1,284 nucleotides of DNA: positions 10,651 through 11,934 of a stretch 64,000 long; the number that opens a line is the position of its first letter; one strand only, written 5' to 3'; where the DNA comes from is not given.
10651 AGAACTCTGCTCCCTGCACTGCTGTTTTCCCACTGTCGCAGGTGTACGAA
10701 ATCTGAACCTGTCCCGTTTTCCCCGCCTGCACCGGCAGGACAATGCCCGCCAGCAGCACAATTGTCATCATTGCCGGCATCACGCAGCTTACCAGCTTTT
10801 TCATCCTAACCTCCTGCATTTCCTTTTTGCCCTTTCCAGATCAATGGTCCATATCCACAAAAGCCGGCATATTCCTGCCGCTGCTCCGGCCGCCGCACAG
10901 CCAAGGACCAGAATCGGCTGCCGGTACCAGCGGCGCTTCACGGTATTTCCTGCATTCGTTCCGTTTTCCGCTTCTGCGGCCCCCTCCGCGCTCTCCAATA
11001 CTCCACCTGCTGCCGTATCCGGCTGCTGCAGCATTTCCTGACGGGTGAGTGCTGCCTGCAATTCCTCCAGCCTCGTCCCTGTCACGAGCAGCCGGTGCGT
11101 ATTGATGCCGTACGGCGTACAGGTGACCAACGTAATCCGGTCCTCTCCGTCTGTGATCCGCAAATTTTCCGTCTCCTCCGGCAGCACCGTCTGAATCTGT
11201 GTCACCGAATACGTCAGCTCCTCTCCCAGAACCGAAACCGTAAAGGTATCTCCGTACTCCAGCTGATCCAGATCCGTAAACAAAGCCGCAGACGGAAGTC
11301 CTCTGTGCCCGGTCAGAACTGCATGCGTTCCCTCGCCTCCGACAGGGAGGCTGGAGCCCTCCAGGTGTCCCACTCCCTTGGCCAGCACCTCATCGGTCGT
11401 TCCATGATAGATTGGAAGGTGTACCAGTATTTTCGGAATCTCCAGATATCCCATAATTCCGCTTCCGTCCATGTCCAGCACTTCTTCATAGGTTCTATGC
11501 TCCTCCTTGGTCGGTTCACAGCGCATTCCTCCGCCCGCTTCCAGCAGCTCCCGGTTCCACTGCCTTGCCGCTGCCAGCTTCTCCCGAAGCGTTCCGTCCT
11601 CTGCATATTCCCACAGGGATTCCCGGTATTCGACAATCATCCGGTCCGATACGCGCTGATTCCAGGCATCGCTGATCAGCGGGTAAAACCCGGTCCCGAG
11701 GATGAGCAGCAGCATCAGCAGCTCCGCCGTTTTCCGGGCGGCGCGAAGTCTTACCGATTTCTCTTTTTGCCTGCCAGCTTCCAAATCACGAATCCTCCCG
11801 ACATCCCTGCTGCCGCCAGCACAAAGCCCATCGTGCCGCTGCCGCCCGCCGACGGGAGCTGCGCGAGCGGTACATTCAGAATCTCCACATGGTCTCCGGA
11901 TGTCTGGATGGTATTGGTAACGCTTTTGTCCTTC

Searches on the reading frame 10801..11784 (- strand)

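Call 91: search_protein_families(library=pfam, proteins=[window:10801-11784:-], max_evalue=0.000001)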
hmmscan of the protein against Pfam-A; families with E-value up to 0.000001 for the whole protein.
window:10801-11784:- (327 aa): 1 family
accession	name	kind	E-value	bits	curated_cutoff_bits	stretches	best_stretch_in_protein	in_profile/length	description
PF04203.18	Sortase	-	6.1e-28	97.5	26.6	1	114-238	1-124/125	Sortase domain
